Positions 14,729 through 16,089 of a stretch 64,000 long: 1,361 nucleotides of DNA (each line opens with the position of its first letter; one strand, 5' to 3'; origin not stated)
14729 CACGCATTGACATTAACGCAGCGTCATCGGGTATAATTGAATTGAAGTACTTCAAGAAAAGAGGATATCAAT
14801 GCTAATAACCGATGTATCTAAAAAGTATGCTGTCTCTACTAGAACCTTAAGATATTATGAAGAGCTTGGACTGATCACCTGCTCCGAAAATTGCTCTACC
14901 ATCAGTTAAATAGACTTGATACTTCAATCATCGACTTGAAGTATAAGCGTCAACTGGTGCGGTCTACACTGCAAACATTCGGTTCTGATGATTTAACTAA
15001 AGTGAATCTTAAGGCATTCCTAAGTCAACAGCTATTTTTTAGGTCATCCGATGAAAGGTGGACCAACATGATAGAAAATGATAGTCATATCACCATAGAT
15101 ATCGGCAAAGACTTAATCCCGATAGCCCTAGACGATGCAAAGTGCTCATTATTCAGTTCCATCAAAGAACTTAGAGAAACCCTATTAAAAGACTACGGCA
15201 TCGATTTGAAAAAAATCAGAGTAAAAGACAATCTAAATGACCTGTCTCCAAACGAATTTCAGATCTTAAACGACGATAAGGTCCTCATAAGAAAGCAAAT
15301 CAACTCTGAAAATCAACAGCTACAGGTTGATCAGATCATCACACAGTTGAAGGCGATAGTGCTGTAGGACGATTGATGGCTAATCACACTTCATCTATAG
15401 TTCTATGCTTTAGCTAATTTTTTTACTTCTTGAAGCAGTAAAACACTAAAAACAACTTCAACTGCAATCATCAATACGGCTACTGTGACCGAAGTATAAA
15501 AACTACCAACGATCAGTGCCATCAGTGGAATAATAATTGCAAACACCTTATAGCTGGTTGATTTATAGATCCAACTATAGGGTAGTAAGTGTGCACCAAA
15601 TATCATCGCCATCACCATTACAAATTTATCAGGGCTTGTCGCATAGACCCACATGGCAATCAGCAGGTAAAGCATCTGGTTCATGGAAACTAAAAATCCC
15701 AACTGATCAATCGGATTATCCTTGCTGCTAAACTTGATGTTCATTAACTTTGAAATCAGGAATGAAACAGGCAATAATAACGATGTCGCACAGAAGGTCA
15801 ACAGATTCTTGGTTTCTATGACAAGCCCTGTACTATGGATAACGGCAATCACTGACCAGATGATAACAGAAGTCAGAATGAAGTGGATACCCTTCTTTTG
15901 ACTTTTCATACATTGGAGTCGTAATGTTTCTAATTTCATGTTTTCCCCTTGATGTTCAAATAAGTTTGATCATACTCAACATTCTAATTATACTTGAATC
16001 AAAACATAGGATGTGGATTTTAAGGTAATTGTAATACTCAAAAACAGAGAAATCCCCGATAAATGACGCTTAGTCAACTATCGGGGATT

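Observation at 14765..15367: Relics of a MerR regulator and of an FlhA-type export-gate gene in an intergenic junkyard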

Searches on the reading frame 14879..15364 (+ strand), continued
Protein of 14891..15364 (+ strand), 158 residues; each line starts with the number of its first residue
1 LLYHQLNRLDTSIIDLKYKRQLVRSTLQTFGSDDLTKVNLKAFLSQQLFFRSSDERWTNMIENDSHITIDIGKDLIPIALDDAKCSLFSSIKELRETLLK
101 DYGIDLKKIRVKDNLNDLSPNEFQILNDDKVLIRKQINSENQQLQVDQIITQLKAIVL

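Call 47: fold_search(model_id=the predicted structure, library=pdb)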
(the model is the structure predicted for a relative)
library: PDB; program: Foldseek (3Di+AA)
matches with E <= 10: 573; with E <= 0.001: 41
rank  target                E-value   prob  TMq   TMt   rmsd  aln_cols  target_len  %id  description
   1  3mix                  1.1e-05  1.00  0.32  0.24  11.1       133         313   18  Crystal structure of the cytosolic domain of B. subtilis FlhA (released 2010-06-23)
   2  6ch1                  2.9e-05  1.00  0.29  0.20   2.3        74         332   20  Crystal structure of the cytoplasmic domain of FlhA in monomeric form (released 2018-05-16)
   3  3myd                  3.5e-05  1.00  0.30  0.20   3.7        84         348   17  Structure of the Cytoplasmic domain of FlhA from Helicobacter pylori (released 2010-05-26)
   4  6ch2_A                5.4e-05  1.00  0.28  0.20   2.0        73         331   20  Crystal structure of the cytoplasmic domain of FlhA and FliT-FliD complex (released 2018-05-16)
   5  6jni_A                5.4e-05  1.00  0.38  0.57   5.2       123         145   21  Crystal structure of the transcriptional regulator CadR from P. putida in complex with Zinc(II) and DNA (released 2019-09-25)
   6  6ch3_A                5.8e-05  1.00  0.28  0.20   2.2        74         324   20  Crystal structure of the cytoplasmic domain of FlhA and FliS-FliC complex (released 2018-05-16)
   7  6ai2_A                6.5e-05  1.00  0.29  0.19   1.9        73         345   20  Structure of the 328-692 fragment of FlhA (F459A) (released 2019-03-20)
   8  6jni_C                9.0e-05  1.00  0.37  0.62   6.1       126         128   22  Crystal structure of the transcriptional regulator CadR from P. putida in complex with Zinc(II) and DNA (released 2019-09-25)
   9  3a5i_A                9.5e-05  1.00  0.29  0.19   1.8        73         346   20  Structure of the cytoplasmic domain of FlhA (released 2010-03-09)
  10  6jgx_B                9.5e-05  1.00  0.39  0.62   4.5       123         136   21  Crystal structure of the transcriptional regulator CadR from P. putida in complex with Cadmium(II) and DNA (released 2019-09-25)
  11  6jni_B                1.0e-04  1.00  0.38  0.65   3.6       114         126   24  Crystal structure of the transcriptional regulator CadR from P. putida in complex with Zinc(II) and DNA (released 2019-09-25)
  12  6jni_G                1.2e-04  1.00  0.38  0.63   3.6       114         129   22  Crystal structure of the transcriptional regulator CadR from P. putida in complex with Zinc(II) and DNA (released 2019-09-25)
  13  6ai0_A                1.2e-04  1.00  0.29  0.20   2.3        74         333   20  Structure of the 328-692 fragment of FlhA (orthorhombic form) (released 2019-03-20)
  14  6ai3_A                1.3e-04  1.00  0.29  0.19   1.8        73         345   20  Structure of the 328-692 fragment of FlhA (T490M) (released 2019-03-20)
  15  6jyw_B                1.5e-04  1.00  0.37  0.62   2.8       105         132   24  Crystal structure of the transcription regulator CadR N81M mutant from P. putida in complex with Cadmium(II) and DNA (released 2020-04-29)
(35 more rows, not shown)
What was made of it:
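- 15083..15301 (+): FlhA-D1-like domain (strand-helix-helix-three strands), the segment homologous to FlhA residues about 353-424. Foldseek of the model of P0003 puts FlhA_C on top, with about 73 columns at 1.8-2.3 A (call 47).
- On MerR family regulators: Fold matches to CadR, SoxR and MtaN include this helix (call 47).
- Closest known: MerR-family transcriptional activators. Same: Fold matches include CadR, SoxR, MtaN and HiNmlR (call 47).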

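Call 56: find_encoding_contigs(protein=P0006, flank=3000, max_places=1)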
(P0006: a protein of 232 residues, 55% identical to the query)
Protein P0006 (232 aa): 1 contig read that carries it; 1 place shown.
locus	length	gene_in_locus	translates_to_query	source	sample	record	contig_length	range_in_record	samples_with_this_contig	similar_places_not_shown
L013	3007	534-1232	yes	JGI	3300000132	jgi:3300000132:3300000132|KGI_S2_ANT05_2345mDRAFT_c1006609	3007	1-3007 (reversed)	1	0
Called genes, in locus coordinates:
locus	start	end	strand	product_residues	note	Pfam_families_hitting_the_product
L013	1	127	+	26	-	?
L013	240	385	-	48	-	-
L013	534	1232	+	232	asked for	PF00376:MerR, PF13411:MerR_1, PF00771:FHIPEP (weak)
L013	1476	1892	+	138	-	PF00293:NUDIX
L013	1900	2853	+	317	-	PF10298:WhiA_N, PF14527:LAGLIDADG_WhiA, PF02650:HTH_WhiA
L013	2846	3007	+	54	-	?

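Call 58: find_encoding_contigs(protein=P0062, flank=3000, max_places=1)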
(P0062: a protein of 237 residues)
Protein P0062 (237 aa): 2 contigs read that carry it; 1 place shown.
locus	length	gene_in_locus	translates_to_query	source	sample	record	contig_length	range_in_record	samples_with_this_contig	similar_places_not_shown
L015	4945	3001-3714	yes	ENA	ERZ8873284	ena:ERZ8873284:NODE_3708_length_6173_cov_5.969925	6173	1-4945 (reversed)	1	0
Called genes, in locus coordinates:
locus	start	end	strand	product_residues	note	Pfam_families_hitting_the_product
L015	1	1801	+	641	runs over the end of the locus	PF00724:Oxidored_FMN, PF00070:Pyr_redox (weak), PF00890:FAD_binding_2, PF01134:GIDA (weak), PF01266:DAO (weak), PF07992:Pyr_redox_2, PF12831:FAD_oxidored, PF00070:Pyr_redox, +5 more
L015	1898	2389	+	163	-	PF01966:HD (weak)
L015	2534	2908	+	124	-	PF07739:TipAS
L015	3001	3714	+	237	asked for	PF00376:MerR, PF13411:MerR_1, PF00771:FHIPEP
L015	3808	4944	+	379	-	?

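Call 66: search_protein_families(library=pfam, alignment_id=A4, max_evalue=0.01)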
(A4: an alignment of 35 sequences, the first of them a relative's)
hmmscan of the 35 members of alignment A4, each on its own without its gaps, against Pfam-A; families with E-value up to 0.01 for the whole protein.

A. member 1, P0003 (232 aa): 3 families
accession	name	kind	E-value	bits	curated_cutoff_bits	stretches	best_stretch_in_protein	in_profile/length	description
PF00376.29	MerR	-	2.2e-12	47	28.2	1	3-38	2-38/38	MerR family regulatory protein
PF13411.12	MerR_1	-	1.5e-11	44.7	21.6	1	3-65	3-65/69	MerR HTH family regulatory protein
PF00771.25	FHIPEP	-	3.3e-05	23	29.1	1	123-221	321-411/657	FHIPEP family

B. families by the number of members that match (of 35 scanned): 6 families
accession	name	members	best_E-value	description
PF13411.12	MerR_1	35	2.5e-19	MerR HTH family regulatory protein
PF00376.29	MerR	35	2.8e-13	MerR family regulatory protein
PF00771.25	FHIPEP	34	1.3e-11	FHIPEP family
PF09278.17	MerR-DNA-bind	18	6.4e-09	MerR, DNA binding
PF13384.12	HTH_23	2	0.00042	Homeodomain-like domain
PF19314.4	DUF5917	1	0.0074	Family of unknown function (DUF5917)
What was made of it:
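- On MerR family regulators: Intact homologs do meet this feature: 35 of 35 match, and P0003 covers 3-65 of 69 (call 66).
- On TipA class of MerR regulators: No TipAS match in any of the 35 members at E <= 0.01 (call 66).
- Closest known: TipA class. Different: There is no Pfam TipAS match in the 35 aligned members (call 66), and the fold is different.
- All 35 aligned members have MerR and 34 of 35 have FHIPEP (call 66).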

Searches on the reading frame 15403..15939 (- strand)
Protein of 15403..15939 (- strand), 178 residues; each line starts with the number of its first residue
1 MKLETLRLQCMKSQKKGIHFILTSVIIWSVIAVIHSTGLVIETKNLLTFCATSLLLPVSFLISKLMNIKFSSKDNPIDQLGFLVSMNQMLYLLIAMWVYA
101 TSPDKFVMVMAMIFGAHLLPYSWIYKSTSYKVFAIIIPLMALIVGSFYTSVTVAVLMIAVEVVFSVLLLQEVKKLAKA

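Call 3: search_protein_families(library=pfam, proteins=[window:15403-15939:-], max_evalue=10)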
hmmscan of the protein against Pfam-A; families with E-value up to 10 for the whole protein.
window:15403-15939:- (178 aa): 2 families
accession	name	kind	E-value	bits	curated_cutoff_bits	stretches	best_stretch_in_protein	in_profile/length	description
PF22765.1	DUF7010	-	6.6e-60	202.3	27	1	3-171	1-172/172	Family of unknown function (DUF7010)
PF05297.16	Herpes_LMP1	-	3.2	7.3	26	1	21-159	32-159/386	Herpesvirus latent membrane protein 1 (LMP1)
